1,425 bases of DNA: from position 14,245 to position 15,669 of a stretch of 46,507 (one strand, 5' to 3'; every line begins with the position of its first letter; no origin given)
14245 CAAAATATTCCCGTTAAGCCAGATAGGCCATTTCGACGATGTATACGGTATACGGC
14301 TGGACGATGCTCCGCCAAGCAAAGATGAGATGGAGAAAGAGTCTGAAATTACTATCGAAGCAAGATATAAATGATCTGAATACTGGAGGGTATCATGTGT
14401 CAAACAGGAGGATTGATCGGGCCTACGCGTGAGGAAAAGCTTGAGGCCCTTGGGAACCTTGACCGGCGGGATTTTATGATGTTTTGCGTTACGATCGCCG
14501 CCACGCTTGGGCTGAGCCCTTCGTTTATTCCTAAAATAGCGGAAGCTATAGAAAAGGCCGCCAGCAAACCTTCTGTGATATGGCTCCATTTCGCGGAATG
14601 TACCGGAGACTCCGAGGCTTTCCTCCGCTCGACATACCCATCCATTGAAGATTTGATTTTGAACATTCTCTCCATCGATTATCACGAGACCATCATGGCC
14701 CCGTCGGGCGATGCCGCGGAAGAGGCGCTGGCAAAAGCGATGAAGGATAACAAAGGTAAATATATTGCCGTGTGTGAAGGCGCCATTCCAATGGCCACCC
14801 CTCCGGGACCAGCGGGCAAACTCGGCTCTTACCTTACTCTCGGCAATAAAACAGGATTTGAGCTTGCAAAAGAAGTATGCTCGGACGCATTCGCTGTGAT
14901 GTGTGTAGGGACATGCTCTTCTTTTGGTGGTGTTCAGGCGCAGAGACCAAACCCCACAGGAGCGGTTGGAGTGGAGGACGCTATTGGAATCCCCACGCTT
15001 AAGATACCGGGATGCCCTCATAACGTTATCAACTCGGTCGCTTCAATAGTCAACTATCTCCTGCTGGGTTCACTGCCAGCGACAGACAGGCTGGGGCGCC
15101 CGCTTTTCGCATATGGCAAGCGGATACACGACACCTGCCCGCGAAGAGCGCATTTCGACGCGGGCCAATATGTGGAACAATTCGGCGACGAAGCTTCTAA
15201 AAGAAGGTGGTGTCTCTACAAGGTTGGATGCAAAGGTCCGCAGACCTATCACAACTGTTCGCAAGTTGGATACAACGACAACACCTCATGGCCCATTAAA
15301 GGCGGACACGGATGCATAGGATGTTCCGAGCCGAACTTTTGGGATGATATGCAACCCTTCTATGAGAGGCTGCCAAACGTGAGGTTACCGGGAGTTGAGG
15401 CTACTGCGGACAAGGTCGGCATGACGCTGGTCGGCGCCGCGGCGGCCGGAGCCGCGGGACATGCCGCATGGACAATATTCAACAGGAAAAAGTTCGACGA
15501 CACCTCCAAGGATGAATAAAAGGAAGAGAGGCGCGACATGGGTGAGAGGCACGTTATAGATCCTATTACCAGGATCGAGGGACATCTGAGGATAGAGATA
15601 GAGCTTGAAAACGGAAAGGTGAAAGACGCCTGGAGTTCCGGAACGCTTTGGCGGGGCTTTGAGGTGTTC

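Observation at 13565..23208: Uptake hydrogenase embedded in a dense multihaem / dihaem-b island: candidate H2-to-cytochrome electron conduit with a non-textbook layout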

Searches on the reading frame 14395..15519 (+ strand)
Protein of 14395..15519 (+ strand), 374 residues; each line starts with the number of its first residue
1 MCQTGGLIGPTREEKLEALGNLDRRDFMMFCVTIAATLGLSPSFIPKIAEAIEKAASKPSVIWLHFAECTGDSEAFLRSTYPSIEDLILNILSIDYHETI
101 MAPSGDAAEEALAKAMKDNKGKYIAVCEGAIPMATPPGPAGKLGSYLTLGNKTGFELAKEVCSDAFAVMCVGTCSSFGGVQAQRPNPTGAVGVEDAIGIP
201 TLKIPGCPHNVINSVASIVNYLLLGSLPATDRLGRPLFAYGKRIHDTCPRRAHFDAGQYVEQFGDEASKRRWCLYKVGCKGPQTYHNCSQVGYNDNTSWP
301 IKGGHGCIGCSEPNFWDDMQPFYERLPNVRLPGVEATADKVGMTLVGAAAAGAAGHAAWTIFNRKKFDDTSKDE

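Call 4: search_protein_families(library=pfam, proteins=[window:14395-15519:+], max_evalue=0.01)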
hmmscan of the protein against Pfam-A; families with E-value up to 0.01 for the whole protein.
window:14395-15519:+ (374 aa): 2 families
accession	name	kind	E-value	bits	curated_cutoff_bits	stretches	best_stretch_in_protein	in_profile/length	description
PF14720.11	NiFe_hyd_SSU_C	-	1.8e-34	118.3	27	1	240-323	1-80/80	NiFe/NiFeSe hydrogenase small subunit C-terminal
PF01058.29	Oxidored_q6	-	2.4e-21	76.2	27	1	69-218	1-125/128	NADH ubiquinone oxidoreductase, 20 Kd subunit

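Call 19: search_solved_structures(query=window:14395-15519:+, max_evalue=1e-20, show_alignments=3)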
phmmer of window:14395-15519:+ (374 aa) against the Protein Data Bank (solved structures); distinct sequences matched with E-value up to 1e-20: 43.
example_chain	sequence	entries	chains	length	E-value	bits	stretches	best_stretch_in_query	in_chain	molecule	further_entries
1h2a_S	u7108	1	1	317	3.1e-95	322.8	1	13-324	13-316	HYDROGENASE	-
1e3d_A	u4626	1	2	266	6.1e-86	292.1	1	56-324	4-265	[NiFe] hydrogenase small subunit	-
8pou_S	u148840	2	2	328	3.9e-85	289.5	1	59-371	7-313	Uptake hydrogenase small subunit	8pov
6g94_S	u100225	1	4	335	3.4e-84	286.4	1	60-365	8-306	Hydrogenase-1 small chain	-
8poy_S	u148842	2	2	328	7.5e-84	285.3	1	59-371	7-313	Uptake hydrogenase small subunit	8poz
8pow_S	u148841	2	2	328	7.5e-84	285.3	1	59-371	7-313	Uptake hydrogenase small subunit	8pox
3myr_A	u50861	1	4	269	8.6e-84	285.1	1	57-325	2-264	Hydrogenase (NiFe) small subunit HydA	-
1h2r_S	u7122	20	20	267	3.9e-83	282.9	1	57-324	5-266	PROTEIN (PERIPLASMIC [NIFE] HYDROGENASE SMALL SUBUNIT) | Periplasmic [NiFe] hydrogenase small subunit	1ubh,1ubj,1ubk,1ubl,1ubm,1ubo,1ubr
8w6x_S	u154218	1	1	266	4.4e-83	282.7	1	58-324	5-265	Periplasmic [NiFe] hydrogenase small subunit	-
4u9h_S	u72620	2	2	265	4.8e-83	282.6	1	58-324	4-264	Periplasmic [NiFe] hydrogenase small subunit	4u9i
6fpi_S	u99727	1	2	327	5.9e-83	282.3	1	60-365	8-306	Hydrogenase-1 small chain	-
3uqy_S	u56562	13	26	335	6.5e-83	282.2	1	60-365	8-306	Hydrogenase-1 small chain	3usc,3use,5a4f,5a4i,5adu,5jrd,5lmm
4upe_A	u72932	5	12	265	9.6e-83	281.6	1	55-325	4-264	NIFE-HYDROGENASE SMALL SUBUNIT | HYDROGENASE (NIFE) SMALL SUBUNIT HYDA | PERIPLASMIC [NIFE] HYDROGENASE SMALL SUBUNIT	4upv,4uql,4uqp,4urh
1yqw_A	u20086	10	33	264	1.2e-82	281.3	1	56-325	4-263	Periplasmic [NiFe] hydrogenase small subunit | HYDROGENASE (NIFE) SMALL SUBUNIT HYDA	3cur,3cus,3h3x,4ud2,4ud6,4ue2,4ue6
5mdj_S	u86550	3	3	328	1.4e-82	281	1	59-371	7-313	Uptake hydrogenase small subunit; HOXK | Uptake hydrogenase small subunit;HOXK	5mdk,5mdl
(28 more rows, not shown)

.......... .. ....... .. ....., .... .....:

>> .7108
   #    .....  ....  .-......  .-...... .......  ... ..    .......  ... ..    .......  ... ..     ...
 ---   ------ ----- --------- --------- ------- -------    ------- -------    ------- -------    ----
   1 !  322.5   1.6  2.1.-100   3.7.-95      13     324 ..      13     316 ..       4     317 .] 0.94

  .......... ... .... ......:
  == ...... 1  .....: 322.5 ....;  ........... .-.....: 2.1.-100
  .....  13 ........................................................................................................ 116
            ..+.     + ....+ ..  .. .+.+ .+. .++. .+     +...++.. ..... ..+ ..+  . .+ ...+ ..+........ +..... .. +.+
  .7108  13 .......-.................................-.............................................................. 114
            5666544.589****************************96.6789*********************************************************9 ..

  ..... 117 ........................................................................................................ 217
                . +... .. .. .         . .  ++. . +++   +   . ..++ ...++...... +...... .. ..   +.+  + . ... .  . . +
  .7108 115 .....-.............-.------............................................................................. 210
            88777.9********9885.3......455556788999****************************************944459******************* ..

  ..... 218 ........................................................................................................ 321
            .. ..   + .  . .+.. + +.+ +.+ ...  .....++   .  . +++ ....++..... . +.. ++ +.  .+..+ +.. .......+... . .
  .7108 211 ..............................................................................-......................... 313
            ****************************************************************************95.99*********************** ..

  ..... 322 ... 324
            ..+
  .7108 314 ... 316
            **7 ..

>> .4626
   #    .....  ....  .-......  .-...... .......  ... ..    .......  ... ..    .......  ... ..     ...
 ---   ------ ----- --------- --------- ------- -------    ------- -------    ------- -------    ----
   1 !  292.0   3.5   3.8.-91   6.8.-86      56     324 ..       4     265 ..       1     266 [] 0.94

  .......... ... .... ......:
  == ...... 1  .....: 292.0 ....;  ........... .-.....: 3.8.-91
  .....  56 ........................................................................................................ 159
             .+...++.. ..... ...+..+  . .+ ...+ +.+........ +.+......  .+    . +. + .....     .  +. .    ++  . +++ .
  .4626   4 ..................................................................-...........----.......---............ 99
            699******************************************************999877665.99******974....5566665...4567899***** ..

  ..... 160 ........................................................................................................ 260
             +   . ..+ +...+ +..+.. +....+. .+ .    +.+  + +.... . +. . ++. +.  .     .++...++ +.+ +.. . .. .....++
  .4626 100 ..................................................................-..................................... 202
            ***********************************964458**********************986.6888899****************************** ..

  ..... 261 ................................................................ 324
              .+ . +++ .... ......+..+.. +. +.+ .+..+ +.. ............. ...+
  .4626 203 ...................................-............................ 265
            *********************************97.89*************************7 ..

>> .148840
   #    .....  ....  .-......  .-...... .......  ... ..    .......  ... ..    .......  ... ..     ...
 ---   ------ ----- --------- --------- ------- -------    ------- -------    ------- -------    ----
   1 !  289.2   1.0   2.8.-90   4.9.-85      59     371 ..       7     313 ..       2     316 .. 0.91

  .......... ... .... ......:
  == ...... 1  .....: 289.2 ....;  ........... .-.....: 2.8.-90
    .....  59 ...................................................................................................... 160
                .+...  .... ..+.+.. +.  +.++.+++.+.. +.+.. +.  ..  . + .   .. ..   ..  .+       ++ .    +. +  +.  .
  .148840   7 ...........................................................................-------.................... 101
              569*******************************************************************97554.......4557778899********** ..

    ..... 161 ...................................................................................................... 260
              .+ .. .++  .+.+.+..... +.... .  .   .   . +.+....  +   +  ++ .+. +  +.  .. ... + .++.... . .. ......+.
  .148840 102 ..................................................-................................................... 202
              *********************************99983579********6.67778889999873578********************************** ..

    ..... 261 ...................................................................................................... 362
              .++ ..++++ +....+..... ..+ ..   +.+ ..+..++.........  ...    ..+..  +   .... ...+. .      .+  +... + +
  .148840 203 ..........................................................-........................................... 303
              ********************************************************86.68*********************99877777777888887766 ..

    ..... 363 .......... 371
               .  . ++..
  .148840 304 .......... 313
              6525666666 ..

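Call 20: search_protein_families(library=ncbifam, proteins=[window:14395-15519:+], max_evalue=0.001)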
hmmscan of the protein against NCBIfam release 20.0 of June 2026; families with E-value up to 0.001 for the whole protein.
window:14395-15519:+ (374 aa): 4 families
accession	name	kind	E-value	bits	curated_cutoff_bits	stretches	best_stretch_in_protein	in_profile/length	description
TIGR00391.1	hydA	subfamily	2.9e-117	391.9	179.5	1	22-369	15-360/365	hydrogenase small subunit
NF007779.0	PRK10468.1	equivalog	1.6e-85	287.3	659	1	13-314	4-299/372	hydrogenase 2 small subunit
NF045520.1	H2_NiFeSe_small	exception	1.9e-66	224.6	470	1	22-324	2-313/314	NiFeSe hydrogenase small subunit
TIGR03294.1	FrhG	equivalog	0.00086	19.1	245.5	0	149-223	62-141/228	coenzyme F420 hydrogenase subunit gamma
